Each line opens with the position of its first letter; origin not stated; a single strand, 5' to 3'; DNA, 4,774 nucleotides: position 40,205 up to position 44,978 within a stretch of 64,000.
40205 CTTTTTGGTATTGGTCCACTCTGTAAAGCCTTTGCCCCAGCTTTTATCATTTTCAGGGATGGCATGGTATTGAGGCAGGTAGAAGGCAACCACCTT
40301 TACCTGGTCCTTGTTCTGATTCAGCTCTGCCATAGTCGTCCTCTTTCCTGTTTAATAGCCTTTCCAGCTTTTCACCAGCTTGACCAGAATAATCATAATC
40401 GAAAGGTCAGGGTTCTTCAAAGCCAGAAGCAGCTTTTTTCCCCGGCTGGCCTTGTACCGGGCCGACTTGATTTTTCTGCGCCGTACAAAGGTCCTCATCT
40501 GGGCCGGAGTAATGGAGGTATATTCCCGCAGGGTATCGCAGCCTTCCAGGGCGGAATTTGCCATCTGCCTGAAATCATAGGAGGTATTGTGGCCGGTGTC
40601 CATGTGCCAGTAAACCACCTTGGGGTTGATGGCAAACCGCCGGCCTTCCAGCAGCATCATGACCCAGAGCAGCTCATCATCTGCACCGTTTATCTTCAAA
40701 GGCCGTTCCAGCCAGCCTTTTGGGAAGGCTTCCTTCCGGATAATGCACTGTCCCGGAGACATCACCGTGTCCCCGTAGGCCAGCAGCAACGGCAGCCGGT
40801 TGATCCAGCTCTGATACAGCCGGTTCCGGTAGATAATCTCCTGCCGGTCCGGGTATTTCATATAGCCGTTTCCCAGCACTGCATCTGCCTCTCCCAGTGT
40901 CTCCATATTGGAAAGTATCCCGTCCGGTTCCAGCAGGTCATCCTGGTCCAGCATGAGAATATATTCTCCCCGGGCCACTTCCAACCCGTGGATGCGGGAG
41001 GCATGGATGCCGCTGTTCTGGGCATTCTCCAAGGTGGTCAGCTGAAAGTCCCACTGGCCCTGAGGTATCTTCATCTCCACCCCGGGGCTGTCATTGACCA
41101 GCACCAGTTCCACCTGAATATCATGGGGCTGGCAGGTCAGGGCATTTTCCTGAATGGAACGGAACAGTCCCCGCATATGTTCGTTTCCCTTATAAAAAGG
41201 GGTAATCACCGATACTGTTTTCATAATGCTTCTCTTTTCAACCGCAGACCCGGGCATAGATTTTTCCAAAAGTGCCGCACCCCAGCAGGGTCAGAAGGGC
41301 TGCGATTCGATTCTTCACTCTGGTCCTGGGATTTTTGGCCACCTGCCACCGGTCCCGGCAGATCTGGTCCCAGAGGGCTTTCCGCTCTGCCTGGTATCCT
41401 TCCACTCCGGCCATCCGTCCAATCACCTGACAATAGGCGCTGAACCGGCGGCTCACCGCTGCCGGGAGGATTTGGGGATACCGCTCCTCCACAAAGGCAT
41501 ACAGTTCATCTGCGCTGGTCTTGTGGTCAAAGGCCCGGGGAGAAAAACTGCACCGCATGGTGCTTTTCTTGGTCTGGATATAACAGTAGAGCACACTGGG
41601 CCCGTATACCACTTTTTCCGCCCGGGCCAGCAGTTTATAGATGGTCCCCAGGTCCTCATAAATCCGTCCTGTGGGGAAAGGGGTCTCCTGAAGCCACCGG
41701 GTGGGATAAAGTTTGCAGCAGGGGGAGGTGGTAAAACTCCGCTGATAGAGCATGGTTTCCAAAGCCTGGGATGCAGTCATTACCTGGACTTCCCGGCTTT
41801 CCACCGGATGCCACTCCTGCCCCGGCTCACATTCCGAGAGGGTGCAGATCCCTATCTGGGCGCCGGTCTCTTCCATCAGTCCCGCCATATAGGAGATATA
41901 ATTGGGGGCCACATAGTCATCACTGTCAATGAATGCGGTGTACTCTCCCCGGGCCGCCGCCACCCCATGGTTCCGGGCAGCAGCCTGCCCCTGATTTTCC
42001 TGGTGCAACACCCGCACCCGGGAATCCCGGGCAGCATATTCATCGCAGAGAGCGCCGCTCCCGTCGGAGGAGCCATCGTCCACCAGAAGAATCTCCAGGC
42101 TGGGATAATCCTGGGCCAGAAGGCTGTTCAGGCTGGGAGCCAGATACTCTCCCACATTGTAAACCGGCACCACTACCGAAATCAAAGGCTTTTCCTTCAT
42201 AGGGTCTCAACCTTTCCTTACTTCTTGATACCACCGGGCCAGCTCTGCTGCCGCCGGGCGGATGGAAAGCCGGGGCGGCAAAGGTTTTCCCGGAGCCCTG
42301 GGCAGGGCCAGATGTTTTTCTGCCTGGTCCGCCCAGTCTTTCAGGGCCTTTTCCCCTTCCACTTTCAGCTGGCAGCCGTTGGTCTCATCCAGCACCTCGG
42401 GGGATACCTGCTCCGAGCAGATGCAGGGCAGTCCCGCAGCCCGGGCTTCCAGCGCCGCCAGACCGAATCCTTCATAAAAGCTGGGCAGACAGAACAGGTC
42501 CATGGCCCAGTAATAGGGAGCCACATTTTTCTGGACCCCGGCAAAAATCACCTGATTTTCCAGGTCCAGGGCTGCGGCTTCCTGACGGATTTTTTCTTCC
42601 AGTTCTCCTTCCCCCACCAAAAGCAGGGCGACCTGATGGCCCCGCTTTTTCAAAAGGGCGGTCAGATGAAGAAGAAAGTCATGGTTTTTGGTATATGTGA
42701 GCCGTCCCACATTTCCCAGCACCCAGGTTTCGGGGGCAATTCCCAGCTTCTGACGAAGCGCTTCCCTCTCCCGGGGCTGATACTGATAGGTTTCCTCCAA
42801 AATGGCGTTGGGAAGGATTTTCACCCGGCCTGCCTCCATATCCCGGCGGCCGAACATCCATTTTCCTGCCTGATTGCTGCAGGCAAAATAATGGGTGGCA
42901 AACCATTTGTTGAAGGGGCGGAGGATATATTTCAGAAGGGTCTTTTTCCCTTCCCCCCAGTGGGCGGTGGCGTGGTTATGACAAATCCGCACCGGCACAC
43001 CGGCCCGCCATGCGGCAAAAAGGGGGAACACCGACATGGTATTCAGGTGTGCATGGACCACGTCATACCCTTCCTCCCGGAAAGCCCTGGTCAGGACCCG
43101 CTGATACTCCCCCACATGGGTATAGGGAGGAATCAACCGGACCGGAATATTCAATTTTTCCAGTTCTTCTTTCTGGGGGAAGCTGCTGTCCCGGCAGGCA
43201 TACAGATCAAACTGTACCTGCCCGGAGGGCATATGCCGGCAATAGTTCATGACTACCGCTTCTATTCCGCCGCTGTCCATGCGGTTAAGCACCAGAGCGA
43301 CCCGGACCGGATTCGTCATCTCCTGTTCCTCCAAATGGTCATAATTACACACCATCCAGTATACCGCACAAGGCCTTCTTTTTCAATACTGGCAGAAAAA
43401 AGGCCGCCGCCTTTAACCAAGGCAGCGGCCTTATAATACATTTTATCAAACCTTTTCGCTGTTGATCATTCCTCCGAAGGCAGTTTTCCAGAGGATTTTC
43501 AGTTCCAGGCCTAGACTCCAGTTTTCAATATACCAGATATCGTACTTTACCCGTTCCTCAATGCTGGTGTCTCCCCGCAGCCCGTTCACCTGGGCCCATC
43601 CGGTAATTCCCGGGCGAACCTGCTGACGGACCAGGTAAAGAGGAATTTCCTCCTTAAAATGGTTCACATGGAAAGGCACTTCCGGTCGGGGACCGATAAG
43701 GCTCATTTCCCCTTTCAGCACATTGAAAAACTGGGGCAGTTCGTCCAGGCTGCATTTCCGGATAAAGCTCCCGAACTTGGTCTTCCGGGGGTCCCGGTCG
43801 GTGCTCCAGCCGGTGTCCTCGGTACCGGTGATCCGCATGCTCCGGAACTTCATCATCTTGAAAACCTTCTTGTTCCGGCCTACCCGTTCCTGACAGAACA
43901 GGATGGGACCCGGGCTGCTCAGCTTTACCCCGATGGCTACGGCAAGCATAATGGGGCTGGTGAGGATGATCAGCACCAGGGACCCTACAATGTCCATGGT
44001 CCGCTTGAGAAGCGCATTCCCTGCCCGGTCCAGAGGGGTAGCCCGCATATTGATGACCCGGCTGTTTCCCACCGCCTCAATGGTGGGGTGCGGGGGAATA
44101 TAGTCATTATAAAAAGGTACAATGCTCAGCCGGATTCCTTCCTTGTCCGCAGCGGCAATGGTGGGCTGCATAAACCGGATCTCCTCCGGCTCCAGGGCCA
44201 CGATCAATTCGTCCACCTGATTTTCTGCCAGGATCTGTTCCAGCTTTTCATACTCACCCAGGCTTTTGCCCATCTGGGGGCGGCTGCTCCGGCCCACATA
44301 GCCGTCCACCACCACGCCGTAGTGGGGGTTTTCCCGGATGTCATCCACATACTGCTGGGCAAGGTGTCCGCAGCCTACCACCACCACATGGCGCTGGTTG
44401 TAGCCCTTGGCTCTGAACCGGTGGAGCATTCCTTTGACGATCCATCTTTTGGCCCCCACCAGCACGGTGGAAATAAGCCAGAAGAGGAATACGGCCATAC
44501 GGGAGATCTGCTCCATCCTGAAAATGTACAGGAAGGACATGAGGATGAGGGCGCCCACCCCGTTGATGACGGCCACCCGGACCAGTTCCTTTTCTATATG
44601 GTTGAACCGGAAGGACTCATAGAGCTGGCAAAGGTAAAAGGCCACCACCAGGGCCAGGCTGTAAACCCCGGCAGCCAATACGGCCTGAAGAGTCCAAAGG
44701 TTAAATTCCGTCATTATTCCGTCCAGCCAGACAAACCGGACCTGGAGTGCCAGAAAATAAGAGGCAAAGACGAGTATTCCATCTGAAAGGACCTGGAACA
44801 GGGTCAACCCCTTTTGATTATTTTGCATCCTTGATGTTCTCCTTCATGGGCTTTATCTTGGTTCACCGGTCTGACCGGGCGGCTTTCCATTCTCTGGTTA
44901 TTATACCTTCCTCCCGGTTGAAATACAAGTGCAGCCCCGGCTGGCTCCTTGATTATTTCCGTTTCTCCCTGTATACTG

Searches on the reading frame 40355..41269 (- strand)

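Call 52: search_protein_families(library=pfam, proteins=[window:40355-41269:-], max_evalue=0.00001)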
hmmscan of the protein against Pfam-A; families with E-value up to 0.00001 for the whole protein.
window:40355-41269:- (305 aa): 1 family
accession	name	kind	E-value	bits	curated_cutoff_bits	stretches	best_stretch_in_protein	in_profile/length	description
PF00535.33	Glycos_transf_2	-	1.3e-14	54.9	23.3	1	20-184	1-166/168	Glycosyl transferase family 2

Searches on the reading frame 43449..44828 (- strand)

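Call 52: search_protein_families(library=pfam, proteins=[window:43449-44828:-], max_evalue=0.00001)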
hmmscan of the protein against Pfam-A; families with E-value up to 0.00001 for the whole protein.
window:43449-44828:- (460 aa): 2 families
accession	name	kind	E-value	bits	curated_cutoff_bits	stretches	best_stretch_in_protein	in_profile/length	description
PF02397.22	Bac_transf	-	5.5e-69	231.7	27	1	275-451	1-175/179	Bacterial sugar transferase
PF13727.12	CoA_binding_3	-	1.6e-18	67.8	25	1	69-238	5-175/175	CoA-binding domain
